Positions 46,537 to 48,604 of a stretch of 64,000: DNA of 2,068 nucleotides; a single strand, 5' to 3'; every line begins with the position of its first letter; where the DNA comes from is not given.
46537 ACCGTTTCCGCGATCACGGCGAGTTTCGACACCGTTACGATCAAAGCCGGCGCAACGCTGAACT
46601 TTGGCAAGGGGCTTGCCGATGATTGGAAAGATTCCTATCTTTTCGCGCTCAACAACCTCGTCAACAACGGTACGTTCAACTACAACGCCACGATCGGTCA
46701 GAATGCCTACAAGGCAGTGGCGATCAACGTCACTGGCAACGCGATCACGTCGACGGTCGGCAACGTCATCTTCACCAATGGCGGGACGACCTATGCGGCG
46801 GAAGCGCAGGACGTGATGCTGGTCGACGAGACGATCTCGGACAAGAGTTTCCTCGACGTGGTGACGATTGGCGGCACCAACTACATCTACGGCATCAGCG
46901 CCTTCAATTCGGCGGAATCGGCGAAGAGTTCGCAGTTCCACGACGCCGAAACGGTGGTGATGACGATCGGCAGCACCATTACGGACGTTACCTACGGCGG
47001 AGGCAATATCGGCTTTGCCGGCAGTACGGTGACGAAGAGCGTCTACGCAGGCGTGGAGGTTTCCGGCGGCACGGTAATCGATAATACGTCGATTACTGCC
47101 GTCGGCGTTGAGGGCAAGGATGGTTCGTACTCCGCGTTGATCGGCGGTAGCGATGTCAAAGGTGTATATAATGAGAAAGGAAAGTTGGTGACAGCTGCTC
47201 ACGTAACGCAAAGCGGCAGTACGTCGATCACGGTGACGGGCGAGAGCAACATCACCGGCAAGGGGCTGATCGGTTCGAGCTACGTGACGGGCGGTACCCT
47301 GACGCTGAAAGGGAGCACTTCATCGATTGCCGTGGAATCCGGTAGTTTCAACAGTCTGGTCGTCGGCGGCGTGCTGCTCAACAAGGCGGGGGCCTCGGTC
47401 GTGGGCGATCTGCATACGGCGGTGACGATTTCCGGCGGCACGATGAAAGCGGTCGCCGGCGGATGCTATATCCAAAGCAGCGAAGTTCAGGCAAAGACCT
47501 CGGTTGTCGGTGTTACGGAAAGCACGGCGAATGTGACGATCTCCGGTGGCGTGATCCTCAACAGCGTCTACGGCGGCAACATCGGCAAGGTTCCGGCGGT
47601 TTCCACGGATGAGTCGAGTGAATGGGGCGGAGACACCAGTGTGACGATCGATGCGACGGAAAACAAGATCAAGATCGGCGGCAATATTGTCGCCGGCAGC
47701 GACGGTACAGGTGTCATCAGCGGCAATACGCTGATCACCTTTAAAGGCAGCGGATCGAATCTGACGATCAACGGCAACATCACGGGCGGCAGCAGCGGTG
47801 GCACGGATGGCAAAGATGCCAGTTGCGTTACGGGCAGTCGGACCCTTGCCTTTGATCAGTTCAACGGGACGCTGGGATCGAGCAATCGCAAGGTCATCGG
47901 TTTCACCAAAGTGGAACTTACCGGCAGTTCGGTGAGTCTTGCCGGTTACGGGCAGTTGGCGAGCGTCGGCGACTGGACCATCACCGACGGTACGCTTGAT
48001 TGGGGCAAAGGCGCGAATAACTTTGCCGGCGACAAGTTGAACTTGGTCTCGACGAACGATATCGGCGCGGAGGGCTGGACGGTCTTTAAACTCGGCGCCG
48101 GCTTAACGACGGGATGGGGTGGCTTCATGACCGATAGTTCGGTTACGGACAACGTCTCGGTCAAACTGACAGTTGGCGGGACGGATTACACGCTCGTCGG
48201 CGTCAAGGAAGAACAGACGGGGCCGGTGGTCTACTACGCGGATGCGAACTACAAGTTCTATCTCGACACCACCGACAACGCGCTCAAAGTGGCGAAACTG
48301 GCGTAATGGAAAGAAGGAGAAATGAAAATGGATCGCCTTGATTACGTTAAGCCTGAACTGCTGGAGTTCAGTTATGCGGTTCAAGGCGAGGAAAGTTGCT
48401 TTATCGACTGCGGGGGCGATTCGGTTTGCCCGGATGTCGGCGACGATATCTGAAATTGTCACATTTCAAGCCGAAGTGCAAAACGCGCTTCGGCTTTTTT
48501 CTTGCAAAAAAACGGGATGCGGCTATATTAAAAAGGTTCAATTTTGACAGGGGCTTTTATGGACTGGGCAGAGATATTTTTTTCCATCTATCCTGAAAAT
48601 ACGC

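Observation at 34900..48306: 13.4-kb uninterrupted ORF: 4468-aa modular beta-solenoid-like protein built around a recurrent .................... motif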

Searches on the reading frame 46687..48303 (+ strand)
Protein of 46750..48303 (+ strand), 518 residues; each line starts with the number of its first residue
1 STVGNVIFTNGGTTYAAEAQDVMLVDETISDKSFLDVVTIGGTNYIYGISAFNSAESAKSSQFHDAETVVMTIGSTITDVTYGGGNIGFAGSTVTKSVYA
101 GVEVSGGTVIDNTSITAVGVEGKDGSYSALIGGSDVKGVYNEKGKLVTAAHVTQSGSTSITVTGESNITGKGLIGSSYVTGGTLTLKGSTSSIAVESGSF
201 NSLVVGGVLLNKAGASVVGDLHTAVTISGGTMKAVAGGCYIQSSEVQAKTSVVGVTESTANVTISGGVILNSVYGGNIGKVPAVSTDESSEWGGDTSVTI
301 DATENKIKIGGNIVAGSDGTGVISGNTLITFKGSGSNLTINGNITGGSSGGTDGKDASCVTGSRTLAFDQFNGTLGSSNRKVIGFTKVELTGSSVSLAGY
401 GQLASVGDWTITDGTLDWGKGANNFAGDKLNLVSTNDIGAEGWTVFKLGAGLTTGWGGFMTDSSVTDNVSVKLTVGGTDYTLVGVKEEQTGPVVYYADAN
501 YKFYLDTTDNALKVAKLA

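Call 50: search_protein_families(library=ncbifam, proteins=[window:46750-48303:+], max_evalue=10)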
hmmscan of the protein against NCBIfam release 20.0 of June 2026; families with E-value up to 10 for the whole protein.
window:46750-48303:+ (518 aa): 0 families

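Call 68: predict_structure(alignment_id=A4)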
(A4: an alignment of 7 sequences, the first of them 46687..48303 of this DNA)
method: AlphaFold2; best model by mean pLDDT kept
length: 539 residues; sequences in the alignment: 7
mean_pLDDT: 82.1   pTM: 0.85
mean pLDDT of the five models: 82.1, 80.4, 79.2, 78.3, 74.4
residues with pLDDT >= 90: 236; 70-90: 186; 50-70: 85; < 50: 32
segments of 3 or more residues with pLDDT < 50: 1-6, 9-27, 375-377, 484-486
pLDDT, mean of each block of 10 residues (from residue 1): 40 43 47 59 81 60 55 81 82 90 90 93 91 92 90 93 82 92 93 95 89 96 95 86 97 96 71 77 98 94 77 92 97 92 92 96 89 55 93 83 87 88 73 89 71 92 87 63 55 88 78 76 87 86
secondary structure, 60 per line:
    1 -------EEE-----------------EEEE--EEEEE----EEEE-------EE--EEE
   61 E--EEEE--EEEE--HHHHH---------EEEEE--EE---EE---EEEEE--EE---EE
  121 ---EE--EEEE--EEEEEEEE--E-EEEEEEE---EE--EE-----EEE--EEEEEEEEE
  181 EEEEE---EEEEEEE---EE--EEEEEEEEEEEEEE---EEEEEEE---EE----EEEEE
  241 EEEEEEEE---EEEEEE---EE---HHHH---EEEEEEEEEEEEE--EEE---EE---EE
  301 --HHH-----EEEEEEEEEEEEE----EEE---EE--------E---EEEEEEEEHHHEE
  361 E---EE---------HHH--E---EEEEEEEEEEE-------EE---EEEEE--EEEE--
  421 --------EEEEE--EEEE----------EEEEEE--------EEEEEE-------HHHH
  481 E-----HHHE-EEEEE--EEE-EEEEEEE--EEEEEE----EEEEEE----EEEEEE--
elements in order: E8-10 E28-31 E34-38 E43-46 E58-61 E64-67 E70-73 H76-80 E90-94 E107-111 E128-131 E134-141 E146-152 E167-169 E172-185 E189-195 E203-216 E220-226 E236-248 E252-257 H266-269 E273-285 E288-290 E311-323 E328-330 E348-355 E359-361 E385-395 E408-412 E415-418 E429-433 E436-439 E450-455 E464-469 H477-480 E492-496 E499-501 E503-509 E512-517 E522-527 E532-537

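Call 72: fold_search(model_id=the predicted structure, library=pdb)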
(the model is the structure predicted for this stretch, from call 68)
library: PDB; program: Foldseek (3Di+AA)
matches with E <= 10: 75; with E <= 0.001: 0
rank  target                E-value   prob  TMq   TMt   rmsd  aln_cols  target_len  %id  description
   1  5uyt_A                7.5e-02  0.06  0.10  0.12  21.4       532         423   12  Crystal structure of ice binding protein from an Antarctic bacterium Flavobacteriaceae (released 2017-10-25)
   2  8rex_E                8.2e-02  0.09  0.13  0.14  21.2       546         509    9  CryoEM structure of mouse GARP-lTGFbeta1 in complex with a Fab fragment derived from an activating antibody. (released 2025-06-25)
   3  7koh_C                1.3e-01  0.09  0.15  0.15  21.8       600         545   13  Crystal structure of antigen 43 from Escherichia coli EDL933 (released 2022-03-09)
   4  7o77                  3.3e-01  0.03  0.10  0.08  21.5       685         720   10  Structure of the PL6 family alginate lyase Patl3640 from Pseudoalteromonas atlantica T6c (released 2021-07-28)
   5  3eqn_A                4.6e-01  0.04  0.12  0.10  21.5       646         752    8  Crystal structure of beta-1,3-glucanase from Phanerochaete chrysosporium (Lam55A) (released 2009-02-03)
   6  3p4g_C                6.4e-01  0.10  0.18  0.26  13.9       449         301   11  X-ray crystal structure of a hyperactive, Ca2+-dependent, beta-helical antifreeze protein from an Antarctic bacterium (released 2011-04-27)
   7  5uyt_B                6.4e-01  0.02  0.10  0.11  22.6       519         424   11  Crystal structure of ice binding protein from an Antarctic bacterium Flavobacteriaceae (released 2017-10-25)
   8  7koh_D                7.0e-01  0.03  0.12  0.12  21.2       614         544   12  Crystal structure of antigen 43 from Escherichia coli EDL933 (released 2022-03-09)
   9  3p4g_B                7.7e-01  0.10  0.19  0.26  12.1       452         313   12  X-ray crystal structure of a hyperactive, Ca2+-dependent, beta-helical antifreeze protein from an Antarctic bacterium (released 2011-04-27)
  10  7koh_B                8.5e-01  0.03  0.12  0.12  20.5       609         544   13  Crystal structure of antigen 43 from Escherichia coli EDL933 (released 2022-03-09)
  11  7o7a_A                9.3e-01  0.04  0.16  0.19  16.8       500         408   10  Structure of the PL6 family alginate lyase Pedsa0632 from Pseudopedobacter saltans (released 2021-07-28)
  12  7dmk_C                9.8e-01  0.04  0.14  0.11  21.4       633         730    9  PL6 alginate lyase BcAlyPL6 (released 2021-10-06)
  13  7jvi_A                1.0e+00  0.04  0.15  0.18  17.2       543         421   11  Crystal structure of a beta-helix domain retrieved from capybara gut metagenome (released 2021-09-08)
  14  7o84_B                1.1e+00  0.03  0.14  0.17  17.4       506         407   10  Structure of the PL6 family alginate lyase Pedsa0632 from Pseudopedobacter saltans in complex with substrate (released 2021-07-28)
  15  6kfn                  1.2e+00  0.06  0.18  0.26  13.6       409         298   10  Crystal structure of alginate lyase from Paenibacillus sp. str. FPU-7 (released 2019-10-30)
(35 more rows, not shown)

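Call 83: search_solved_structures(query=A4, max_evalue=1)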
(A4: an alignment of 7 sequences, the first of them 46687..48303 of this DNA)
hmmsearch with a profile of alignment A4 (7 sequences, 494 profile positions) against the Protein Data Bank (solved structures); distinct sequences matched with E-value up to 1: 0.

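Call 93: fold_search(model_id=the predicted structure, library=viral)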
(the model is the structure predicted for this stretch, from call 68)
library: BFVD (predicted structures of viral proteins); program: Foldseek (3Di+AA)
matches with E <= 10: 237; with E <= 0.001: 0
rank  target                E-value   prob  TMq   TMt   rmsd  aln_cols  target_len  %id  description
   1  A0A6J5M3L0            1.1e-02  0.25  0.16  0.16  17.8       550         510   13  Autotransporter-associated beta strand repeat [uncultured Caudovirales phage]
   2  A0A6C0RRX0            6.6e-02  0.15  0.18  0.17  15.6       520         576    9  (no name in the UniProt tables at hand)
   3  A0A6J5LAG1            7.6e-02  0.11  0.15  0.15  31.1       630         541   12  Uncharacterized protein [uncultured Caudovirales phage]
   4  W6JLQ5                1.0e-01  0.06  0.09  0.12  17.2       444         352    9  Cell wall surface anchor family protein [Alphaentomopoxvirus acuprea]
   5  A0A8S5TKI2            1.8e-01  0.08  0.15  0.17  18.0       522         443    9  SspH2 (Leucine-rich repeat protein) [Podoviridae sp. ctz6O13]
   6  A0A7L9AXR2            1.8e-01  0.05  0.12  0.09  28.8       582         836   12  Uncharacterized protein [Pyramimonas orientalis virus]
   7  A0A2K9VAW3            2.1e-01  0.08  0.17  0.16  16.9       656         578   12  Tail fibers protein [Citrobacter phage vB_CroP_CrRp3]
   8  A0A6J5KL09            2.4e-01  0.10  0.20  0.15  21.8       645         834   12  Parallel beta-helix repeat [uncultured Caudovirales phage]
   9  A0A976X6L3            2.5e-01  0.12  0.21  0.13  15.7       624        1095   10  (no name in the UniProt tables at hand)
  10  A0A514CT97            2.6e-01  0.06  0.13  0.09  27.7       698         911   12  Uncharacterized protein [Achromobacter phage Motura]
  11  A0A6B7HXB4            2.7e-01  0.09  0.19  0.19  14.4       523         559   12  Uncharacterized protein [Vibrio phage vB_VpaP_MGD2]
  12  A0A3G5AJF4            2.7e-01  0.06  0.13  0.13  15.3       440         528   11  Uncharacterized protein [Satyrvirus sp.]
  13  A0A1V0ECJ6            4.2e-01  0.06  0.17  0.11  17.0       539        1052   12  (no name in the UniProt tables at hand)
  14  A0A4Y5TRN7            4.4e-01  0.13  0.20  0.17  18.1       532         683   11  Tail fiber protein [Serratia phage Moabite]
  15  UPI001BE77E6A         4.6e-01  0.10  0.20  0.16  19.3       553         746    9  (no name look-up for this kind of identifier)
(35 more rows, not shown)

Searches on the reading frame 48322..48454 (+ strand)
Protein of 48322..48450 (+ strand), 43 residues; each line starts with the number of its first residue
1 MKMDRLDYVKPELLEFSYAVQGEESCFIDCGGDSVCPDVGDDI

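Call 11: search_protein_families(library=pfam, proteins=[window:48322-48454:+], max_evalue=0.01)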
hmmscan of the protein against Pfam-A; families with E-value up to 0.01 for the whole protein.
window:48322-48454:+ (43 aa): 0 families

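Call 50: search_protein_families(library=ncbifam, proteins=[window:48322-48450:+], max_evalue=10)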
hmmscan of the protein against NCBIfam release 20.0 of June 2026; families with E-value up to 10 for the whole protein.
seq(43 aa): 1 family
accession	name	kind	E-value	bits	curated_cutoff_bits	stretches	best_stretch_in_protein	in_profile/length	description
NF045558.1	StsA_sacti_RiPP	equivalog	0.019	14.9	42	1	3-34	1-30/38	StsA family sactipeptide RiPP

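Call 59: find_related_loci(query=A3, collection=genome_contigs, flank=10000)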
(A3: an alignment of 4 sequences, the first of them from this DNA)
Query A3 (43 aa) in genome_contigs; peptide patterns used: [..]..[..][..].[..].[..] (x = any residue, [..] = any of these).
27 stretches matched a pattern; 3 encode a relative of the query (tblastn E <= 1e-3); 3 distinct loci.
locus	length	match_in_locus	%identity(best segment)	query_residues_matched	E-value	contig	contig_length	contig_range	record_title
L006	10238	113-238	52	2-43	5e-11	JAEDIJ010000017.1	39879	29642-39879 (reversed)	MAG: Victivallaceae bacterium isolate MAG159 NODE_616_length_39879_cov_7.935064, whole genome shotgun sequence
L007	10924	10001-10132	52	2-43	4e-8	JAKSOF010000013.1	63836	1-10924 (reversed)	MAG: Victivallaceae bacterium isolate Horse_feces170 MAG170_13, whole genome shotgun sequence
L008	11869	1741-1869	40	1-43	4e-8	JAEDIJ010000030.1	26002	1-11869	MAG: Victivallaceae bacterium isolate MAG159 NODE_1495_length_26002_cov_7.539330, whole genome shotgun sequence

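Call 76: find_related_loci(query=A3, collection=metagenome_contigs, flank=10000)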
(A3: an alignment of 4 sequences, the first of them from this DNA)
Query A3 (43 aa) in metagenome_contigs; peptide patterns used: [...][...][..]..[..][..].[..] (x = any residue, [..] = any of these).
76 stretches matched a pattern, but none encodes a relative of the query by tblastn (E <= 1e-3).

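Call 99: find_homologous_proteins(query=A5, max_evalue=0.01)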
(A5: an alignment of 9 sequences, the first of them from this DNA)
Query A5 (9 sequences) (43 aa, profile of the alignment): 34 proteins with E <= 0.01 among 141 candidates.
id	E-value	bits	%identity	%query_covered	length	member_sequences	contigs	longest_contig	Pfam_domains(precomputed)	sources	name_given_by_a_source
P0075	2.0e-19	87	51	95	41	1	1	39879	-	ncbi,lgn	-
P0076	6.4e-19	85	51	95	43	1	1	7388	-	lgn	-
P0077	1.8e-18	84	52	95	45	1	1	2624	-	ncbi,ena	-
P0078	1.9e-18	83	42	88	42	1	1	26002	-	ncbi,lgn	-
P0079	2.3e-18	83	56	93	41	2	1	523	-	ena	-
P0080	6.8e-18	82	46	98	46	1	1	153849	-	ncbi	-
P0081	9.2e-18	81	49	79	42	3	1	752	-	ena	-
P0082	2.5e-17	80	46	95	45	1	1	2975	-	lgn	-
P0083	8.0e-17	78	53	91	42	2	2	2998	-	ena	-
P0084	8.9e-17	78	48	91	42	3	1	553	-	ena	-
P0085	1.3e-16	78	51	98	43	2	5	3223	-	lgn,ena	-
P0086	1.3e-16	78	60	95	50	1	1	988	-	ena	-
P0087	1.7e-16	77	51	98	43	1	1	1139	-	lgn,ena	-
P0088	2.2e-16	77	50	77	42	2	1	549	-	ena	-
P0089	2.6e-16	77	100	95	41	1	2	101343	-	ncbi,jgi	-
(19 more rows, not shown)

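Call 109: search_protein_families(library=phrogs, proteins=[window:48322-48450:+], max_evalue=0.01)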
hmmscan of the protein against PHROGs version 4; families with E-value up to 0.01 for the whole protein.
window:48322-48450:+ (43 aa): 0 families

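Call 110: search_protein_families(library=padloc, proteins=[window:48322-48450:+], max_evalue=0.01)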
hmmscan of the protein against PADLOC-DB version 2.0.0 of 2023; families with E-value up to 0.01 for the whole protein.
window:48322-48450:+ (43 aa): 0 families
